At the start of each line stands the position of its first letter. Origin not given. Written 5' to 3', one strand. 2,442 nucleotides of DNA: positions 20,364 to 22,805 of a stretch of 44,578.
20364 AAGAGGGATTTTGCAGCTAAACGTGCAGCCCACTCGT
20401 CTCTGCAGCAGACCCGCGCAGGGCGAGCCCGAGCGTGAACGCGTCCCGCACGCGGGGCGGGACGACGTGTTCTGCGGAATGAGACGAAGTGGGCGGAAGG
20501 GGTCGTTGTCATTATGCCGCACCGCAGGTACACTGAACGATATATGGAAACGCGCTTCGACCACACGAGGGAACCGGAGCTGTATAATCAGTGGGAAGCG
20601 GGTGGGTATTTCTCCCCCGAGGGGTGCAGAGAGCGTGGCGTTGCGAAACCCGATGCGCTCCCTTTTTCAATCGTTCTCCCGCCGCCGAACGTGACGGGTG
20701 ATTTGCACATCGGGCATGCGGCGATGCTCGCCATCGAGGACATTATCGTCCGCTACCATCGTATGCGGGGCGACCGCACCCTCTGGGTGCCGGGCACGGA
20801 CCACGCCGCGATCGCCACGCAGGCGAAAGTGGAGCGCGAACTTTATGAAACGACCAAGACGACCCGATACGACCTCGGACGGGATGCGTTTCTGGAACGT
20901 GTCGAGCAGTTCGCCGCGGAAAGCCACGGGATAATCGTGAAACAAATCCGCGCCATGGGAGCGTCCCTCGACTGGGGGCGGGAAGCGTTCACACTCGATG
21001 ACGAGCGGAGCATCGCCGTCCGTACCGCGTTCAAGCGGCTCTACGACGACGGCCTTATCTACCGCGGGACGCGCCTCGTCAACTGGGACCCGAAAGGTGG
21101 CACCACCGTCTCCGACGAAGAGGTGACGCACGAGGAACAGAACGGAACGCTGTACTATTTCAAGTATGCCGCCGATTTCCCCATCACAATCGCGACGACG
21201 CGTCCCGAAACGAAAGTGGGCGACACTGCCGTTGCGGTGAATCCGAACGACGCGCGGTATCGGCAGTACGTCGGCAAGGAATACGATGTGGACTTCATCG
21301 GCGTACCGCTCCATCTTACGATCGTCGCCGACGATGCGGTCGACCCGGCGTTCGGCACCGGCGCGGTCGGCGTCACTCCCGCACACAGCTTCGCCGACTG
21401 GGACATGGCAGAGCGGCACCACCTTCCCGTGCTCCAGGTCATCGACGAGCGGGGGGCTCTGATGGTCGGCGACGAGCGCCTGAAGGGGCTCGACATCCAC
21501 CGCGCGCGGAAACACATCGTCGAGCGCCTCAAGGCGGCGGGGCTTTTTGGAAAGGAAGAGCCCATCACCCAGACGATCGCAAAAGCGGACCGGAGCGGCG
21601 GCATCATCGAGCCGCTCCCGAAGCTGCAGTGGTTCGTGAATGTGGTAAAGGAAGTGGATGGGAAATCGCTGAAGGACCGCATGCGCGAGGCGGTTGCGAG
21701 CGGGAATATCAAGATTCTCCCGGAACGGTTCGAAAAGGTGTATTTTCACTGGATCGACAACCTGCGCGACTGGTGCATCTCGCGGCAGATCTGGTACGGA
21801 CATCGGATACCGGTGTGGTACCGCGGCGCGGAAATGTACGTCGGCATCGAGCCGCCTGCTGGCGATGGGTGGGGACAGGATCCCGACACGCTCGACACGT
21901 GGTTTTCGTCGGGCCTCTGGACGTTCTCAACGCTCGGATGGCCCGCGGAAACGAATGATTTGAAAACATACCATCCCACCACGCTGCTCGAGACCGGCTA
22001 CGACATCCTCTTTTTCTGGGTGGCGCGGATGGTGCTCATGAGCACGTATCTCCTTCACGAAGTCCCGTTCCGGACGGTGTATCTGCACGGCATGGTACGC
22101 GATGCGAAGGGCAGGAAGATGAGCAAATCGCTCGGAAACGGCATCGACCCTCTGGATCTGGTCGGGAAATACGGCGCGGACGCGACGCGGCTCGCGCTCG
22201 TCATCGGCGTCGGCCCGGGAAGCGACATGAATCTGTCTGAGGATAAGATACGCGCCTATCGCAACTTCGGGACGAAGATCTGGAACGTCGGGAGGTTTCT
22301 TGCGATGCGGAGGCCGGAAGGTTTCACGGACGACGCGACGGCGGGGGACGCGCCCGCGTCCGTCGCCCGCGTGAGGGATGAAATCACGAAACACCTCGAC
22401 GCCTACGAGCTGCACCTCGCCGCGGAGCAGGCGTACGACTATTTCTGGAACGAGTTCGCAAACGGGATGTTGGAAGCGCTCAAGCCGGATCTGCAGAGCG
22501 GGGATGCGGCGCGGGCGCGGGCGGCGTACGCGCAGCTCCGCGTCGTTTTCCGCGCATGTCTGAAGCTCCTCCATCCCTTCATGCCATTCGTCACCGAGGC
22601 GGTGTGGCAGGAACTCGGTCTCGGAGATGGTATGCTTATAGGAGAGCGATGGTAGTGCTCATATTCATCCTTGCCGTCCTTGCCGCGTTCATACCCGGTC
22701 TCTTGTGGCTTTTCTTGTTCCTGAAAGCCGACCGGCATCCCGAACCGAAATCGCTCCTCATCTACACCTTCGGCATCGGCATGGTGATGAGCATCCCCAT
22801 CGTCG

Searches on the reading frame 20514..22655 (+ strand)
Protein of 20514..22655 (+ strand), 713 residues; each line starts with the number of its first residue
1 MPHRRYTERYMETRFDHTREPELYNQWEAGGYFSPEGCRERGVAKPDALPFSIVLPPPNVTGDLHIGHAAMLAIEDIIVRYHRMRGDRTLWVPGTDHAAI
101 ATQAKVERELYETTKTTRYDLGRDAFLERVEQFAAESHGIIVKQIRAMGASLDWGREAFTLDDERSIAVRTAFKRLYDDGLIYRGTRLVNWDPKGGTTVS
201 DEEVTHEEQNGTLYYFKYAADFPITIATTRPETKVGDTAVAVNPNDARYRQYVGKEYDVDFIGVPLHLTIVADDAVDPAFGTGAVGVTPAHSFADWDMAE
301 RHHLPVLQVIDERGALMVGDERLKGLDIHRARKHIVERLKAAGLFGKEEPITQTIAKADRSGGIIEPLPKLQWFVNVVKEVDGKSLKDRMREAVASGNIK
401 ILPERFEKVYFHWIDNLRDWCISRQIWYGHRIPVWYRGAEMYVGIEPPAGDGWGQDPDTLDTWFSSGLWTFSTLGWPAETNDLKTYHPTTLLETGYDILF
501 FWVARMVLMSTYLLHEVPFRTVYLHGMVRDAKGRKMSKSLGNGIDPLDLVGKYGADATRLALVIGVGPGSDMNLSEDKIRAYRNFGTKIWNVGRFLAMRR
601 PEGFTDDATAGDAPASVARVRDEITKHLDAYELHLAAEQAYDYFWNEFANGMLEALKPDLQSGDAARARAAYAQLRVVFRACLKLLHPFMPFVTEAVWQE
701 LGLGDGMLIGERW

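Call 44: search_protein_families(library=pfam, proteins=[window:20514-22655:+], max_evalue=0.01)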
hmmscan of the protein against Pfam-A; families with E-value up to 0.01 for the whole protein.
window:20514-22655:+ (713 aa): 5 families
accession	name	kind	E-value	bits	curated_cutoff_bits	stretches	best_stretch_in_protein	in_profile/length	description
PF00133.28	tRNA-synt_1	-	9.5e-125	417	22.7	2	23-439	2-250/414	tRNA synthetases class I (I, L, M and V)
PF09334.17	tRNA-synt_1g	-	6.4e-21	75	20.1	3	58-112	8-62/391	tRNA synthetases class I (M)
PF08264.19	Anticodon_1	-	1e-20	74.6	25.1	1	619-702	10-94/148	Anticodon-binding domain of tRNA ligase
PF13603.12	tRNA-synt_1_2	-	2.6e-05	24.2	25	1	275-314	105-144/185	Leucyl-tRNA synthetase, editing domain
PF01406.26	tRNA-synt_1e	-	0.00013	21.8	27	1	513-580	231-297/301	tRNA synthetases class I (C) catalytic domain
